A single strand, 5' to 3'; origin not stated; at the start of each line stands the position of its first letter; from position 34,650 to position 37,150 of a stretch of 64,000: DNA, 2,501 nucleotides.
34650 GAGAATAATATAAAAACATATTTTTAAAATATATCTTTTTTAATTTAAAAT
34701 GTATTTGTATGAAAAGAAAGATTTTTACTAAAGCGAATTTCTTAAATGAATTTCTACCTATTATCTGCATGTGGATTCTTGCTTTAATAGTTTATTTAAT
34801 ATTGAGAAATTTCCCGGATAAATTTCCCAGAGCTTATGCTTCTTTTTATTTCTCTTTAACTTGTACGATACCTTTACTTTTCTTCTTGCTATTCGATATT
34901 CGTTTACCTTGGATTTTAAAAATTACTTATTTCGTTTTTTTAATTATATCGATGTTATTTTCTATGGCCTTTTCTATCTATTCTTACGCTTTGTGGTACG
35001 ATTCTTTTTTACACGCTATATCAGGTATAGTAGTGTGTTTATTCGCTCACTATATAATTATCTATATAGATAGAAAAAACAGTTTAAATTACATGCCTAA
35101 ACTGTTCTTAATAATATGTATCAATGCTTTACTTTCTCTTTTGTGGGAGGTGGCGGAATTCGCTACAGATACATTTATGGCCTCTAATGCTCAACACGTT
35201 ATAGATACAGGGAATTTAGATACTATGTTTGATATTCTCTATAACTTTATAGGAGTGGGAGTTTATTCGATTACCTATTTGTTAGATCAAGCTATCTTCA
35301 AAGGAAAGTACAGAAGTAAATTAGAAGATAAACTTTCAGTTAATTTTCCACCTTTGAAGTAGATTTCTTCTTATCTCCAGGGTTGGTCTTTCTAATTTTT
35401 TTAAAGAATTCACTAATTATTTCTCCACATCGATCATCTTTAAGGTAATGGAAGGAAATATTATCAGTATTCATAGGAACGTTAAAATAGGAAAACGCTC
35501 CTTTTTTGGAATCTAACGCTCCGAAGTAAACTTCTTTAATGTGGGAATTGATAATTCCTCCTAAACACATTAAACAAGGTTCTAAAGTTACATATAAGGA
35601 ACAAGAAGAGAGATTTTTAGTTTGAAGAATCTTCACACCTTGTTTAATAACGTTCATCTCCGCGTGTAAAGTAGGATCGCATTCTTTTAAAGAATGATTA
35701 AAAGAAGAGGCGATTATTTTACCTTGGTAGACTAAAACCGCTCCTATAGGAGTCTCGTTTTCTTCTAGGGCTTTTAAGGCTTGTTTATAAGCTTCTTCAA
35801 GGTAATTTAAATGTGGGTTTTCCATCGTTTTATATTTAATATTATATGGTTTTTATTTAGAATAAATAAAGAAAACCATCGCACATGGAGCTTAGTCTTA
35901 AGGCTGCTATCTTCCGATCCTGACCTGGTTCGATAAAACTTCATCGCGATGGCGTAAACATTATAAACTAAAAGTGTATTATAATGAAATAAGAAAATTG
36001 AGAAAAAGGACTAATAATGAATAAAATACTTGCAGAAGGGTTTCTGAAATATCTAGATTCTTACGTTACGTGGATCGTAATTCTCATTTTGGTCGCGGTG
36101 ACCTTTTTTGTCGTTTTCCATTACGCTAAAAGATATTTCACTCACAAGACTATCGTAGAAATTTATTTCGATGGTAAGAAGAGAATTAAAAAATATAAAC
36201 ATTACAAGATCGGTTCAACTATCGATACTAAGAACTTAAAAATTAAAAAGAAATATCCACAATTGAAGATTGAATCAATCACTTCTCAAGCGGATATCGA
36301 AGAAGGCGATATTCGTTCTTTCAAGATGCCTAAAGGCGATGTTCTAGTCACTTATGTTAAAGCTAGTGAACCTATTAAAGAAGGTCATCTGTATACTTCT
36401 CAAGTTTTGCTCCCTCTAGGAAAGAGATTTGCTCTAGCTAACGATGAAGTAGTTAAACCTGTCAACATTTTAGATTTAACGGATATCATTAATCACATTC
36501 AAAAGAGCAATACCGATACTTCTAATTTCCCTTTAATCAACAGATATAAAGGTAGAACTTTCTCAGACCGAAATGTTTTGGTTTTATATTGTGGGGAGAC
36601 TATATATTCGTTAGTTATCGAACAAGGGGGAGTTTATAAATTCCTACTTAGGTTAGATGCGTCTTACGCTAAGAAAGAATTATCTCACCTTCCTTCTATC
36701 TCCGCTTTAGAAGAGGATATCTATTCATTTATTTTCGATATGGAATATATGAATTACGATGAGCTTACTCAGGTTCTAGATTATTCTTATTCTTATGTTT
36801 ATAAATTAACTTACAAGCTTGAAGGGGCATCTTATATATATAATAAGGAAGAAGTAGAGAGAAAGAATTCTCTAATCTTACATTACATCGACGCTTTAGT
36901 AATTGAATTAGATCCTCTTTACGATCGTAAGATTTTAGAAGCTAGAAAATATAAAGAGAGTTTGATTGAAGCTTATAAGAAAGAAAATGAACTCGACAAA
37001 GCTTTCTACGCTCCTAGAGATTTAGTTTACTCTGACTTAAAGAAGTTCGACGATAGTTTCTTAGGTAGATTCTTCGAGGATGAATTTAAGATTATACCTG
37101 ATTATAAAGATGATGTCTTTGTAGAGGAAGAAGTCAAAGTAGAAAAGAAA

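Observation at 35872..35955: Unannotated SRP RNA gene (ffs) upstream of tadA on the minus strand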

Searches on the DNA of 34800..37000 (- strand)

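Call 6: search_rna_families(source=window, start=34800, end=37000, threshold=evalue, max_evalue=1, show_alignments=4)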
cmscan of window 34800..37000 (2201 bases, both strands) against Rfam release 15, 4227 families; matches with E-value up to 1: 3.
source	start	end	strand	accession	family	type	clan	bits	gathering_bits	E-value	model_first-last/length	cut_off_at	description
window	35868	35956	-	RF00169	Bacteria_small_SRP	Gene;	CL00003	55.9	40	5.1e-11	1-97/97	no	Bacterial small signal recognition particle RNA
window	36793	36902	-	RF01212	sn2524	Gene; snRNA; snoRNA; CD-box;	-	23.9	44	0.85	1-109/109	no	Small nucleolar RNA sn2524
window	35404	35475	-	RF00533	snoMe18S-Gm1358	Gene; snRNA; snoRNA; CD-box;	-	21.9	50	0.58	1-79/79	no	Small nucleolar RNA Me18S-Gm1358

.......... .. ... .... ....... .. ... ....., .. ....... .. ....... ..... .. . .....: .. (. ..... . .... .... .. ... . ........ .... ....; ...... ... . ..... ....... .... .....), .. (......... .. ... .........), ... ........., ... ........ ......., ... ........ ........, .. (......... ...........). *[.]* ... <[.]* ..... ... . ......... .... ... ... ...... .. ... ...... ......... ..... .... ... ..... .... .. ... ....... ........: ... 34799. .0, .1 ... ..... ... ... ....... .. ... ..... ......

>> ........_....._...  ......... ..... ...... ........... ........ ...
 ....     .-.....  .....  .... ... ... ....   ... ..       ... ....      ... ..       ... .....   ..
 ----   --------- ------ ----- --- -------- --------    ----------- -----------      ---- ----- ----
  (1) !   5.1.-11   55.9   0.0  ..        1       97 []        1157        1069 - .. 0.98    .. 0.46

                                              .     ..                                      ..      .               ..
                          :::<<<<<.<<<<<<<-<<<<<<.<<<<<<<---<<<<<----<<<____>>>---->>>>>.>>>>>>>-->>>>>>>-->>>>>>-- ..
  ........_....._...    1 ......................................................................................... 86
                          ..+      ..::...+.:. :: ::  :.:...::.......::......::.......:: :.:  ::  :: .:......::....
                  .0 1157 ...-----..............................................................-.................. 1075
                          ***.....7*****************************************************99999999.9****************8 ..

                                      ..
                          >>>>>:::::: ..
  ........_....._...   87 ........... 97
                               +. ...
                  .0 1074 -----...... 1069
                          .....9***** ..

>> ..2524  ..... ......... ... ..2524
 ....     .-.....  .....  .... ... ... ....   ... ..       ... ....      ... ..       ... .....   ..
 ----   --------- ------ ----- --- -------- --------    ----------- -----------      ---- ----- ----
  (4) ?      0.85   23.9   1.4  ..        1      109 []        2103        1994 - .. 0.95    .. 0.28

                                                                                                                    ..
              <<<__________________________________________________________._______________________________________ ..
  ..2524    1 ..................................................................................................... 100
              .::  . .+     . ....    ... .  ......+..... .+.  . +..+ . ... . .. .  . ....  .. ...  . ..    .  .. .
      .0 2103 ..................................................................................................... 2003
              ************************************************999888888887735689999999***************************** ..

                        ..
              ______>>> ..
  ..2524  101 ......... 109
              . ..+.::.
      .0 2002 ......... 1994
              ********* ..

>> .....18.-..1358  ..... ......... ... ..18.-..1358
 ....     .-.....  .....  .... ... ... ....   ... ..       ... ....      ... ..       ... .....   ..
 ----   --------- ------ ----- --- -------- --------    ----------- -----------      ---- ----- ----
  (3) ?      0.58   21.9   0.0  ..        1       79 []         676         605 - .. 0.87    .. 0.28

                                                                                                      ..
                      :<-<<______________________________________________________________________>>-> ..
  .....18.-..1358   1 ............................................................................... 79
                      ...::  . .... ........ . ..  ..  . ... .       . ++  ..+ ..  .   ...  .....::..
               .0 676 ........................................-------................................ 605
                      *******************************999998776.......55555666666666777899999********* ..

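Call 14: search_rna_families(sources=[L007, L008, L009, L010, L011, L012, L013, L014, L015, L016], threshold=gathering, show_alignments=0)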
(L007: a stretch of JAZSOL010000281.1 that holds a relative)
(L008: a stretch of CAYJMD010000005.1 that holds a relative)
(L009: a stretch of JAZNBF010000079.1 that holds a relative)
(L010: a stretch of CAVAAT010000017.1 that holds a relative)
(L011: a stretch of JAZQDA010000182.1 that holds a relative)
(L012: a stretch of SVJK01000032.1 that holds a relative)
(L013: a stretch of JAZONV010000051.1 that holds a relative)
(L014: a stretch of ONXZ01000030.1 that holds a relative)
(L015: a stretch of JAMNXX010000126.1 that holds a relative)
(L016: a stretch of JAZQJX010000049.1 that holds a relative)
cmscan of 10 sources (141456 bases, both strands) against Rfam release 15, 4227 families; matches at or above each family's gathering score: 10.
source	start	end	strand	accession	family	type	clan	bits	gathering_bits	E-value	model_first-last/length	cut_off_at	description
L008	3945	4018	-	RF00005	tRNA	Gene; tRNA;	CL00001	72.1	29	1.8e-13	1-71/71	no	tRNA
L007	7135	7206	+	RF00005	tRNA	Gene; tRNA;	CL00001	68.5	29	1.7e-12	1-71/71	no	tRNA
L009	8149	8220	+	RF00005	tRNA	Gene; tRNA;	CL00001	68.5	29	1.7e-12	1-71/71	no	tRNA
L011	5155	5226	+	RF00005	tRNA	Gene; tRNA;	CL00001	68.5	29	1.7e-12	1-71/71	no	tRNA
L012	6261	6332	+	RF00005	tRNA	Gene; tRNA;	CL00001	68.5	29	1.7e-12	1-71/71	no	tRNA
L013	3946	4017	+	RF00005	tRNA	Gene; tRNA;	CL00001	68.5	29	1.7e-12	1-71/71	no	tRNA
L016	9117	9188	+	RF00005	tRNA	Gene; tRNA;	CL00001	68.5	29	1.7e-12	1-71/71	no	tRNA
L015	839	912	+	RF00005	tRNA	Gene; tRNA;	CL00001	65.2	29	1.4e-11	1-71/71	no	tRNA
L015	1404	1492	+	RF00005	tRNA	Gene; tRNA;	CL00001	58.6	29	9.2e-10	1-71/71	no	tRNA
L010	9887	9985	+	RF00169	Bacteria_small_SRP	Gene;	CL00003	58.2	40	7.7e-10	1-97/97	no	Bacterial small signal recognition particle RNA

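Call 15: search_rna_families(sources=[L017, L018, L019, L020, L021, L024, L026, L027, L028], threshold=gathering, show_alignments=0)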
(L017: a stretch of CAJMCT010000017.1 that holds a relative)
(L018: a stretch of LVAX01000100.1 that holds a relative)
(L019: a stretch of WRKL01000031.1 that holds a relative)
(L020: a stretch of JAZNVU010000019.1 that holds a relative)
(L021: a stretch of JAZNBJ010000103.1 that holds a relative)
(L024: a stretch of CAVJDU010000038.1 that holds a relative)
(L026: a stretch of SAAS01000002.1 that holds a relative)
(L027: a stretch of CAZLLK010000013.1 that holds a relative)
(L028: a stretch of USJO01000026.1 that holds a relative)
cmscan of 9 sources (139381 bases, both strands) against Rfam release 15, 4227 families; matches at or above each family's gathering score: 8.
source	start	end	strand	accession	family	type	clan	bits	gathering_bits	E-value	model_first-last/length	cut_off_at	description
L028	4518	4591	-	RF00005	tRNA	Gene; tRNA;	CL00001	67.7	29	3e-12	1-71/71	no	tRNA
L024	11436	11509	-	RF00005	tRNA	Gene; tRNA;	CL00001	63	29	5.6e-11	1-71/71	no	tRNA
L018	2417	2489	+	RF00005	tRNA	Gene; tRNA;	CL00001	62.3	29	9.1e-11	1-71/71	no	tRNA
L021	13411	13491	+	RF00005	tRNA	Gene; tRNA;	CL00001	59.7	29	4.6e-10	1-71/71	no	tRNA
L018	2314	2399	+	RF00005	tRNA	Gene; tRNA;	CL00001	56.1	29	4.4e-09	1-71/71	no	tRNA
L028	11268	11344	+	RF00169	Bacteria_small_SRP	Gene;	CL00003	47.8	40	6.2e-07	1-76/97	3'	Bacterial small signal recognition particle RNA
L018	8607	8738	-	RF00557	L10_leader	Cis-reg; leader;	-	45.3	44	0.001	1-138/138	no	Ribosomal protein L10 leader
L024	13515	13566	-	RF00005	tRNA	Gene; tRNA;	CL00001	37.1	29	0.00077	20-71/71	5'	tRNA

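Call 35: build_rna_model(alignment_id=A2)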
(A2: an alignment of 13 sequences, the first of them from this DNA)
Model R1 built from alignment A2 (13 sequences, 86 columns); structure: RNAalifold consensus.
model positions 79; base pairs 17; branch points 0; effective number of sequences 3.25; information 0.717 bits per position. Calibrated on 0.2 Mb of random sequence (short: E-values are rough).
structure used (alignment columns):
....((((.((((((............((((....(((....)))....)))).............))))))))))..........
